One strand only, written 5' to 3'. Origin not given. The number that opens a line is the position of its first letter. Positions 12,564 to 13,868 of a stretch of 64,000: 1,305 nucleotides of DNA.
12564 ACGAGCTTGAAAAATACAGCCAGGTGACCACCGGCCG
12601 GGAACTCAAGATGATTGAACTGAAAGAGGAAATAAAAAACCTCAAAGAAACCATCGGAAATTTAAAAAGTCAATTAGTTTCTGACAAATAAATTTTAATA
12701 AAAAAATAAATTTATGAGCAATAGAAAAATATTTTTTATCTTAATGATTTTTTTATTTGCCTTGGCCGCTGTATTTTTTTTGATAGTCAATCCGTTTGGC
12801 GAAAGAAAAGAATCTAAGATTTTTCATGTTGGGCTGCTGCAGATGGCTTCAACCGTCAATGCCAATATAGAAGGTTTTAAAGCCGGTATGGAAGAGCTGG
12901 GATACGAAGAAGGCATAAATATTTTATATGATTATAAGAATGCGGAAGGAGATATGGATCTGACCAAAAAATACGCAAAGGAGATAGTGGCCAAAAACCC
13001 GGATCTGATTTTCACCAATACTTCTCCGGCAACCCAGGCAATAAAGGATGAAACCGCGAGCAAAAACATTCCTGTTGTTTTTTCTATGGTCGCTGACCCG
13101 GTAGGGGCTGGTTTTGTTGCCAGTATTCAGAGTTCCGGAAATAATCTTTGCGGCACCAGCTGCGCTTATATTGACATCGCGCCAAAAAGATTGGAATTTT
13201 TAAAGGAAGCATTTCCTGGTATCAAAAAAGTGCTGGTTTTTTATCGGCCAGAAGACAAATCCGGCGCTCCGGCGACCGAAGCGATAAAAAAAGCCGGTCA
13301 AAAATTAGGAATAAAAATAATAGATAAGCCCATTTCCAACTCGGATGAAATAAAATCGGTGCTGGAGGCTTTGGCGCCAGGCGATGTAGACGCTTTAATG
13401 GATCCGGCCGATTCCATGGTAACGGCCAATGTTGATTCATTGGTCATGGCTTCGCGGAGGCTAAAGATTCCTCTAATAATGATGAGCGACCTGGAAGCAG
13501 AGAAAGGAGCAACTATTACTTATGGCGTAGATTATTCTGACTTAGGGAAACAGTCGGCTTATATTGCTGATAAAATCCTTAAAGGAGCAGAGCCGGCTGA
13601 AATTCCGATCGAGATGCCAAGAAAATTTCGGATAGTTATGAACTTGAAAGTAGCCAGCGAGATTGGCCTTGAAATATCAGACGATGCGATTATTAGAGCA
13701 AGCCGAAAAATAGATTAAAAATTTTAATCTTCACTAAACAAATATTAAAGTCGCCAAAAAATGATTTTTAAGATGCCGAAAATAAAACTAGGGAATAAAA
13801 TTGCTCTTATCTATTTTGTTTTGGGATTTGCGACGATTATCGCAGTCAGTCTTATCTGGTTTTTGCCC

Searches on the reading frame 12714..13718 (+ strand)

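Call 15: search_protein_families(library=pfam, proteins=[window:12714-13718:+], max_evalue=0.01)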
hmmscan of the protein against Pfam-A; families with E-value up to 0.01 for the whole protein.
window:12714-13718:+ (334 aa): 3 families
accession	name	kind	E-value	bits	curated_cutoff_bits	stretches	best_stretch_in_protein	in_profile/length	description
PF04392.18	ABC_sub_bind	-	2.9e-60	204.4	25.9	1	49-330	14-290/293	ABC transporter substrate binding protein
PF13407.12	Peripla_BP_4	-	2.6e-09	37.4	35.1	1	52-292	13-257/258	Periplasmic binding protein domain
PF13458.12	Peripla_BP_6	-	1.4e-08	35.3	31.7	1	46-228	16-194/343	Periplasmic binding protein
